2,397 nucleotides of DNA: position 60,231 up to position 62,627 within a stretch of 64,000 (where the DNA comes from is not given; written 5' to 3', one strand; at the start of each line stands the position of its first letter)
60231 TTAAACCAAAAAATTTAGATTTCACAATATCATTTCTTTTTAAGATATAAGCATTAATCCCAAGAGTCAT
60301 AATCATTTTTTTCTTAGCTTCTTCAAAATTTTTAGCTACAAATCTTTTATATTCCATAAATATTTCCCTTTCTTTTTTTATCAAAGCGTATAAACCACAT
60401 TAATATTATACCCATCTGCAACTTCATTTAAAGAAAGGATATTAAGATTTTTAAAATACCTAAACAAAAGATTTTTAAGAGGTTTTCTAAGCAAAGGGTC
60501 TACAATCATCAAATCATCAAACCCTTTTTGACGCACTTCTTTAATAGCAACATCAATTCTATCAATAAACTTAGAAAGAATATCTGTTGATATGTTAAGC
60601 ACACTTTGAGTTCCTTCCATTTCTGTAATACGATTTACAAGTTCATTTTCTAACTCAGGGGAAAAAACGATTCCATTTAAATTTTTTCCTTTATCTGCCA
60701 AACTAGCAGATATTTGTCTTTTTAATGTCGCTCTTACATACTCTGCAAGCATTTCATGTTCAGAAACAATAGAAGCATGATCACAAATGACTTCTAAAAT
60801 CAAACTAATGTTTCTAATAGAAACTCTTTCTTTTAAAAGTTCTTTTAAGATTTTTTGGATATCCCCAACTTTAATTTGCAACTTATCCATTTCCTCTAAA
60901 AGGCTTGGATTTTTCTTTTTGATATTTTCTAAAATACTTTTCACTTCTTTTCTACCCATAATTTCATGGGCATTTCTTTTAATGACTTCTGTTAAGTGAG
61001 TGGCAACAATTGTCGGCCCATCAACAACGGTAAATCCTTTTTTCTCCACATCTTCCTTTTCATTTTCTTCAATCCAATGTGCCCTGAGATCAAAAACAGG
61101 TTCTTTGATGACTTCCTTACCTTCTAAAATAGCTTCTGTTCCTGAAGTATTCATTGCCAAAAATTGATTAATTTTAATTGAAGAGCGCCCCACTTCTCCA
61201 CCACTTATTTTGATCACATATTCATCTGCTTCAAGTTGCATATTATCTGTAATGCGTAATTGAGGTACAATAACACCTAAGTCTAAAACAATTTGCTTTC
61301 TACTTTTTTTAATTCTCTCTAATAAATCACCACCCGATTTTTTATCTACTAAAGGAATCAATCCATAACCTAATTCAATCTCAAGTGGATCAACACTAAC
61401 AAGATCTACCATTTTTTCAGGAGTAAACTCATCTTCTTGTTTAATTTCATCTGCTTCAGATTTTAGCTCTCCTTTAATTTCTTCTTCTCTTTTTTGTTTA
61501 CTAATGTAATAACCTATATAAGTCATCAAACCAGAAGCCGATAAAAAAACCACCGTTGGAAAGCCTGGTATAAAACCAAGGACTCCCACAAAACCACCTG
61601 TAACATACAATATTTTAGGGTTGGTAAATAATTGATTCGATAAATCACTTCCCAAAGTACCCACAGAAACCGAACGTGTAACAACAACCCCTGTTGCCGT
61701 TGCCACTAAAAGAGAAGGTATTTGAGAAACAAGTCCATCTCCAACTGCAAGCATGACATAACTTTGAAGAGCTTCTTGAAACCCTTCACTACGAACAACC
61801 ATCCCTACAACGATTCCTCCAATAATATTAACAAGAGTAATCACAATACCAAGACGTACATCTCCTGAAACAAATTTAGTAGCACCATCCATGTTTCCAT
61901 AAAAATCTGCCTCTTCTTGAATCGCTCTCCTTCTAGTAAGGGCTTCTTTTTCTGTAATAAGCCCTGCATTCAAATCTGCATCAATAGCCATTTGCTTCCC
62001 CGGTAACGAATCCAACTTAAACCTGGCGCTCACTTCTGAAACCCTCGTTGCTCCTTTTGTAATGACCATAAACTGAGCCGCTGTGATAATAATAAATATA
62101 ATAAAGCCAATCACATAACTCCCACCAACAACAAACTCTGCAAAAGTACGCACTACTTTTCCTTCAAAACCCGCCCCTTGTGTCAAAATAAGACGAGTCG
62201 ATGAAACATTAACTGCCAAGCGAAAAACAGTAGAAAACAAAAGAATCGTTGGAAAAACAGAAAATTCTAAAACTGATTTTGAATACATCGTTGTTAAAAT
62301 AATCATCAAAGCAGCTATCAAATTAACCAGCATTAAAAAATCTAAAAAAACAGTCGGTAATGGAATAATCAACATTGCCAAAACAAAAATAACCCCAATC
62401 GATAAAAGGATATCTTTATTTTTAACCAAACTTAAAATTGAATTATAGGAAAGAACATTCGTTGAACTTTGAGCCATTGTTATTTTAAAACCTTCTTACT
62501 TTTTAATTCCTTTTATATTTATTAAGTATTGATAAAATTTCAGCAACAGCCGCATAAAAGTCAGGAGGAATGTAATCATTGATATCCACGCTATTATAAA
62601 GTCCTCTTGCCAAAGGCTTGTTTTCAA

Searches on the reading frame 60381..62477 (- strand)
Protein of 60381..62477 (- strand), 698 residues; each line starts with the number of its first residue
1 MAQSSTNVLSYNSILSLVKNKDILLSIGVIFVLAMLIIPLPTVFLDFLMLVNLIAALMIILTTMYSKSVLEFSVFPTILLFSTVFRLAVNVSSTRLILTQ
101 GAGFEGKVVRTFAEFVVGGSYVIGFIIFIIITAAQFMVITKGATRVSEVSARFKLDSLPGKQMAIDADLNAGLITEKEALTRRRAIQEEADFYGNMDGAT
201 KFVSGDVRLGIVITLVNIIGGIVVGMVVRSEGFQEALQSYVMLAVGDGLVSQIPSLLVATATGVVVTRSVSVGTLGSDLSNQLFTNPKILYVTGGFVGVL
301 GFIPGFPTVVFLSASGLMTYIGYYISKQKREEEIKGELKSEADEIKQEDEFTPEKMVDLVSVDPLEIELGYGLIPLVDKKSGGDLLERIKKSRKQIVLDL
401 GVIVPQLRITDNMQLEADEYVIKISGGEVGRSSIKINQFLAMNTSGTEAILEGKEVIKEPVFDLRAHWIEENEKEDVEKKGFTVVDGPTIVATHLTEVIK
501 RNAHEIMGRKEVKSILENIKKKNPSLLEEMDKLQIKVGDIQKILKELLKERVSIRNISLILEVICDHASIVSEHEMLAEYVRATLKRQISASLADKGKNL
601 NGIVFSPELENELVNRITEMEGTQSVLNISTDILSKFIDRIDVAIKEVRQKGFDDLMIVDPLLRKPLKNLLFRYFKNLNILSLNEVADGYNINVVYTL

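Call 35: search_protein_families(library=ncbifam, proteins=[window:60381-62477:-], max_evalue=1e-10)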
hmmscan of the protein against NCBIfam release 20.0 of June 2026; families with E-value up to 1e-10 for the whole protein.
window:60381-62477:- (698 aa): 5 families
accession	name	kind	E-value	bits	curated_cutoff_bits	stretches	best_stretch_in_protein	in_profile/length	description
TIGR01398.1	FlhA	equivalog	6.5e-240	798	772.1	1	21-695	2-675/678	flagellar biosynthesis protein FlhA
TIGR01399.1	hrcV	equivalog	8.8e-170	566.4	692.25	1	20-696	2-675/677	type III secretion system export apparatus subunit SctV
NF011865.0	PRK15337.1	equivalog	8.9e-154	513.5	800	1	13-697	4-685/686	EscV/YscV/HrcV family type III secretion system export apparatus protein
NF009363.0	PRK12720.1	equivalog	5.7e-135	451.4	993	1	14-696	9-669/683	EscV/YscV/HrcV family type III secretion system export apparatus protein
NF004571.0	PRK05910.1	equivalog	2.7e-63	214.3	670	2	31-338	18-317/584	type III secretion system protein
